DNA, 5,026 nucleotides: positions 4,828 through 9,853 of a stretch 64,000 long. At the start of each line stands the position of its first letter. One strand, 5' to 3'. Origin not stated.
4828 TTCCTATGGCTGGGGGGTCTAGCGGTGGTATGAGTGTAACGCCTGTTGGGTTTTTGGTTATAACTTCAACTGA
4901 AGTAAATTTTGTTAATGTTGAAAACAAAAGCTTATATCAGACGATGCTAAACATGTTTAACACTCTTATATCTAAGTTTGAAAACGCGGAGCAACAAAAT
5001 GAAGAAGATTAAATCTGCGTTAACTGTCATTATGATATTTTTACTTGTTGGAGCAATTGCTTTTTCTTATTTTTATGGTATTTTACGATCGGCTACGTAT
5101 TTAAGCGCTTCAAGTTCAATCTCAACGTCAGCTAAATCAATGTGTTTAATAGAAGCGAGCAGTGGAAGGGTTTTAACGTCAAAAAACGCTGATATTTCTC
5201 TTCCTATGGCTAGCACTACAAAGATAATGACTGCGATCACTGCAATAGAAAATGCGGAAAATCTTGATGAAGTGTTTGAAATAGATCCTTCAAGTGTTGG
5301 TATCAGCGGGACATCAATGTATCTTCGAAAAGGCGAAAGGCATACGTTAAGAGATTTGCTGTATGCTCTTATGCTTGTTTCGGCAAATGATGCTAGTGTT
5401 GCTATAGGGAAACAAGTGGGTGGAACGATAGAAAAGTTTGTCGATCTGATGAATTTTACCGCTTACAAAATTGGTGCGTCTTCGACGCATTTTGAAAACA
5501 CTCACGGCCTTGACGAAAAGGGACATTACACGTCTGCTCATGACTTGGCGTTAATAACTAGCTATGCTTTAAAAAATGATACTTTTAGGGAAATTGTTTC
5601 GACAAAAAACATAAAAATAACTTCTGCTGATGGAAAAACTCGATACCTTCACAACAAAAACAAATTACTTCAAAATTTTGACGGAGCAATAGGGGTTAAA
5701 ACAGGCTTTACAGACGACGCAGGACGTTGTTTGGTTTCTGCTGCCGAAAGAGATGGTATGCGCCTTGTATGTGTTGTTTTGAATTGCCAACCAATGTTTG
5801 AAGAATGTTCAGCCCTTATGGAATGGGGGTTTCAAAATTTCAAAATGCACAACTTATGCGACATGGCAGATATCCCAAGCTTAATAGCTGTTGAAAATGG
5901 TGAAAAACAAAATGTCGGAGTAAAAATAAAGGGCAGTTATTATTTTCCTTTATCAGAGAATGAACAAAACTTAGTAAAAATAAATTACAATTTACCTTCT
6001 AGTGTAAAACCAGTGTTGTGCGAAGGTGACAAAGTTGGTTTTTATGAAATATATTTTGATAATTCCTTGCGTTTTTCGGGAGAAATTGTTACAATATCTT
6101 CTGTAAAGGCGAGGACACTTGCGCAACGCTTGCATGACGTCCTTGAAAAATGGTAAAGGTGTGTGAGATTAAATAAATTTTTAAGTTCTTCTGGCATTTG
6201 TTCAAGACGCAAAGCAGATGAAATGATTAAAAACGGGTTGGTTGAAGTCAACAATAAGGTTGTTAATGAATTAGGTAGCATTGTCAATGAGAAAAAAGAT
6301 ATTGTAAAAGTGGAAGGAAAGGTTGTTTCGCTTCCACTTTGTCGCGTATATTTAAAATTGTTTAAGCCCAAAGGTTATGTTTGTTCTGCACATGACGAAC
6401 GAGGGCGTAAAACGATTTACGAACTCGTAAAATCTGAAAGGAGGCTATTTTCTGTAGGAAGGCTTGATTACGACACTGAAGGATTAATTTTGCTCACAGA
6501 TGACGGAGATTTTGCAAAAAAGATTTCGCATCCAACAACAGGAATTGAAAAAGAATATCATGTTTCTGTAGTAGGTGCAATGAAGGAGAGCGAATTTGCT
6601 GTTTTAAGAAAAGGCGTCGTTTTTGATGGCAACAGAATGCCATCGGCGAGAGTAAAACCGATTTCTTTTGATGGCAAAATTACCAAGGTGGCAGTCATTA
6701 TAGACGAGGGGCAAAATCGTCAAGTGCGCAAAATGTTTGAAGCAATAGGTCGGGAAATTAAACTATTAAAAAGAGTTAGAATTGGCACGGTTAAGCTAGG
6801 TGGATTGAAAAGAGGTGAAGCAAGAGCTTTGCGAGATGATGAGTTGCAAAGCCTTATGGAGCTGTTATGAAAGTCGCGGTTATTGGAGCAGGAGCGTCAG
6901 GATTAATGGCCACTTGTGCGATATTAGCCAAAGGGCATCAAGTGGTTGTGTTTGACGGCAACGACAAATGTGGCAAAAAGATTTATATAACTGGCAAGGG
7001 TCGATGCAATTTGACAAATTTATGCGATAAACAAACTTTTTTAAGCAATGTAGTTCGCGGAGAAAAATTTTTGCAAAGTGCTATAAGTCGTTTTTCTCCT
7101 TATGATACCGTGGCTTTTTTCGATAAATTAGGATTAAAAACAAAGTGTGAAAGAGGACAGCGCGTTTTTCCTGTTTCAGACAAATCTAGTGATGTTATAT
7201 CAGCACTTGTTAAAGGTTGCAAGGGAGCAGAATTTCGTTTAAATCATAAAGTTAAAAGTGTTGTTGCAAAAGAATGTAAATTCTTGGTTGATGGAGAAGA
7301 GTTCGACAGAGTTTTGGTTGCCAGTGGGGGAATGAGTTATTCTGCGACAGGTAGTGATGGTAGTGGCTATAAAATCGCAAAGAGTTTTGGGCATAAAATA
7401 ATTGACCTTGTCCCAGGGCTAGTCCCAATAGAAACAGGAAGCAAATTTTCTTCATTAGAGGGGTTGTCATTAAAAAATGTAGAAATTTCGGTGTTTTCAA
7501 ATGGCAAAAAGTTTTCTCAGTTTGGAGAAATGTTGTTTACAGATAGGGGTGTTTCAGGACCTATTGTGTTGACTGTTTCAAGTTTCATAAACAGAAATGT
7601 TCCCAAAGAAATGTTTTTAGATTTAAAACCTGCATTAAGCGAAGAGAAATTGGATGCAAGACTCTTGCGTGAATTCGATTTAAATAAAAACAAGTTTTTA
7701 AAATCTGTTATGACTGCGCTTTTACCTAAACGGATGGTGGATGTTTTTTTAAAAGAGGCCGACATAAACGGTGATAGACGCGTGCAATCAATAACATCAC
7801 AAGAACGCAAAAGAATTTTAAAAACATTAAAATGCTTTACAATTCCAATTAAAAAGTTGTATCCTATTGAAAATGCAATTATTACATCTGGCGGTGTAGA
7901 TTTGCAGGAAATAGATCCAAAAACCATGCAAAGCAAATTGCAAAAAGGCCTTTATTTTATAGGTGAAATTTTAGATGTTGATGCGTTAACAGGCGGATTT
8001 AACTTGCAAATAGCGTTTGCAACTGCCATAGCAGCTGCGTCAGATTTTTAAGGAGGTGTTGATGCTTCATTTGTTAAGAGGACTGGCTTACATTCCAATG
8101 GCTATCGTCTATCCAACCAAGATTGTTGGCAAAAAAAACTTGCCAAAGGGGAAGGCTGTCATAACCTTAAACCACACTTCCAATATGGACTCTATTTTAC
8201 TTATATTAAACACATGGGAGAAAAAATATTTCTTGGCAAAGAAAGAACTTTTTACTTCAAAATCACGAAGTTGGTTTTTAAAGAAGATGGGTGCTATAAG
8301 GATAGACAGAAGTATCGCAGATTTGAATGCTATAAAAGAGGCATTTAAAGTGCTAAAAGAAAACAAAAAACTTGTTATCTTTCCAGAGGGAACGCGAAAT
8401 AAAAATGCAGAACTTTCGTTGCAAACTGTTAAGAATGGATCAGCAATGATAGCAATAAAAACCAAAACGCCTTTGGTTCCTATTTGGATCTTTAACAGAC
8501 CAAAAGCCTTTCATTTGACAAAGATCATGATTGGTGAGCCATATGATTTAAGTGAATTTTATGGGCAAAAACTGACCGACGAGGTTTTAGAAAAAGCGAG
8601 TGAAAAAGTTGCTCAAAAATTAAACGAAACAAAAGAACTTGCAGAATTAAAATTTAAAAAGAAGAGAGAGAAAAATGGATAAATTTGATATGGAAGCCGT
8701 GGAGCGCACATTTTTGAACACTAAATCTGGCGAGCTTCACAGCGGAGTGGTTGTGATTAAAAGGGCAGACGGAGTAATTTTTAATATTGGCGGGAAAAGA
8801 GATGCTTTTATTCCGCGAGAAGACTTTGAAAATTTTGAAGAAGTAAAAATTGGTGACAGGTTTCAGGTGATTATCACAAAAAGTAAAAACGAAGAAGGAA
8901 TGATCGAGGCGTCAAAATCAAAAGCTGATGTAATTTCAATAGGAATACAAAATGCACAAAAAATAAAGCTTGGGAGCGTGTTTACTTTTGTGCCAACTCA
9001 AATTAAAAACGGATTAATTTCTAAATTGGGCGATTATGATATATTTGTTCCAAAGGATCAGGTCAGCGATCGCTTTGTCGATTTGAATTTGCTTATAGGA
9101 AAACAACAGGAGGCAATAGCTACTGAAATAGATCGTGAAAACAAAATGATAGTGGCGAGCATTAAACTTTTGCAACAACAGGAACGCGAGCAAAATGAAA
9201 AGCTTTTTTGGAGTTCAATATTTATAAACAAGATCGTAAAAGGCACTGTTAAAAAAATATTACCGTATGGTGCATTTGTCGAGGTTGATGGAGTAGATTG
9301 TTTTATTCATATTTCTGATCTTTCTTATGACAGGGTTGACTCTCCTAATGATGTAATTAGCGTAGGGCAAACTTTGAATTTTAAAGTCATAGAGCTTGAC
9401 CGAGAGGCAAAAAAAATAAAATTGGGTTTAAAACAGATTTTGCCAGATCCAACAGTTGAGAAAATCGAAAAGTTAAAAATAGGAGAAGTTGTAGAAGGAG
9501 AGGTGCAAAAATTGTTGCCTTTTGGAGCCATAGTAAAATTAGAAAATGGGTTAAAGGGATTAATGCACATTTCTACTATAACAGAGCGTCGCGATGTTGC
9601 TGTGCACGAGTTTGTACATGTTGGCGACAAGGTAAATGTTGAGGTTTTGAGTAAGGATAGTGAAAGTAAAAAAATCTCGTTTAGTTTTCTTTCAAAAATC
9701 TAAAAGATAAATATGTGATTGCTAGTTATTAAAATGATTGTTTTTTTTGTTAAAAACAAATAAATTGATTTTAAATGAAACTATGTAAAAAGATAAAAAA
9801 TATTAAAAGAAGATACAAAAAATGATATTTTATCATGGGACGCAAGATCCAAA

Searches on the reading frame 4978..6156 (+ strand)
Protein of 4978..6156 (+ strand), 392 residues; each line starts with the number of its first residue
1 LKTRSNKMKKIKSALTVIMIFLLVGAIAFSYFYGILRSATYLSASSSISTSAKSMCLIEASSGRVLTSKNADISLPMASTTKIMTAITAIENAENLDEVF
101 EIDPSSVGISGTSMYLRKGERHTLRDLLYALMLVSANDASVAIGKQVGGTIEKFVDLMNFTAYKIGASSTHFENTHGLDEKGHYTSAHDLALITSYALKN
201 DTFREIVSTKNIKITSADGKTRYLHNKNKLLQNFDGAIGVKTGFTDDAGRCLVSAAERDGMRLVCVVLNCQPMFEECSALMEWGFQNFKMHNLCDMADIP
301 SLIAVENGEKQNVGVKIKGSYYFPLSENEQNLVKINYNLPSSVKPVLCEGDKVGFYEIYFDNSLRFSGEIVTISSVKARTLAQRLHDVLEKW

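Call 74: search_protein_families(library=pfam, proteins=[window:4978-6156:+], max_evalue=0.00001)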
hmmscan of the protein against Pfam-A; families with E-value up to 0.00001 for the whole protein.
window:4978-6156:+ (392 aa): 3 families
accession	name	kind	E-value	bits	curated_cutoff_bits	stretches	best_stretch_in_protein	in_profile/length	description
PF00768.25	Peptidase_S11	-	7.7e-56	189.7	27.6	1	48-270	8-237/239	D-alanyl-D-alanine carboxypeptidase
PF13354.11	Beta-lactamase2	-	4.9e-09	36.3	22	1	65-193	12-142/214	Beta-lactamase enzyme family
PF07943.18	PBP5_C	-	1.4e-06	28.8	21.2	1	288-376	1-89/91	Penicillin-binding protein 5, C-terminal domain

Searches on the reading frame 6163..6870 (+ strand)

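Call 74: search_protein_families(library=pfam, proteins=[window:6163-6870:+], max_evalue=0.00001)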
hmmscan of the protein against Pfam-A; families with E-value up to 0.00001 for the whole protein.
window:6163-6870:+ (235 aa): 2 families
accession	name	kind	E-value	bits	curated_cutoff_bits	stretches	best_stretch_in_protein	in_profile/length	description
PF00849.27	PseudoU_synth_2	-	2.3e-22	80.3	26.8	1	66-194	5-152/152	RNA pseudouridylate synthase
PF01479.30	S4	-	5.6e-12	45.6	22.8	1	1-44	1-45/48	S4 domain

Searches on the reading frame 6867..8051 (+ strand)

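Call 74: search_protein_families(library=pfam, proteins=[window:6867-8051:+], max_evalue=0.00001)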
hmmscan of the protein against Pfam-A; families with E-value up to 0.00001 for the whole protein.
window:6867-8051:+ (394 aa): 3 families
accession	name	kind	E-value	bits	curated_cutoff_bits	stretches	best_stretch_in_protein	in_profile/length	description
PF03486.20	HI0933_like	-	1.5e-78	264.1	50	1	2-392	2-243/244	HI0933-like protein Rossmann domain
PF22780.1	HI0933_like_1st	-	9.3e-35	120.3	27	1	182-339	1-165/165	HI0933-like protein barrel and H2TH domain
PF01266.30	DAO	-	1.2e-06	28.8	27.9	0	2-36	1-35/353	FAD dependent oxidoreductase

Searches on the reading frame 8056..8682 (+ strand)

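Call 74: search_protein_families(library=pfam, proteins=[window:8056-8682:+], max_evalue=0.00001)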
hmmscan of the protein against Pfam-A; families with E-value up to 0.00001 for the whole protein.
window:8056-8682:+ (208 aa): 1 family
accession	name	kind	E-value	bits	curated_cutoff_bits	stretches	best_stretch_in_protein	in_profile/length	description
PF01553.26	Acyltransferase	-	9.3e-28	97.1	23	1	22-145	3-131/132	Acyltransferase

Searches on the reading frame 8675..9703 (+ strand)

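Call 7: search_protein_families(library=pfam, proteins=[window:8675-9703:+])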
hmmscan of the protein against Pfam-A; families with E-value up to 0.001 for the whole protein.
window:8675-9703:+ (342 aa): 4 families
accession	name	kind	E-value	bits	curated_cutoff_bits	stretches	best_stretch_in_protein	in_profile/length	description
PF00575.29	S1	-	3.4e-41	139.9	22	2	183-253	3-74/74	S1 RNA binding domain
PF23459.1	S1_RRP5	-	7.5e-11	42.9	27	1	268-336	2-70/72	RRP5 S1 domain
PF21710.3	Spt6_S1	-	8.2e-09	36.1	27.5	0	185-253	17-87/91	Spt6, S1/OB domain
PF13509.12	S1_2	-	0.00054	20.5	21.8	0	19-65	2-46/61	S1 domain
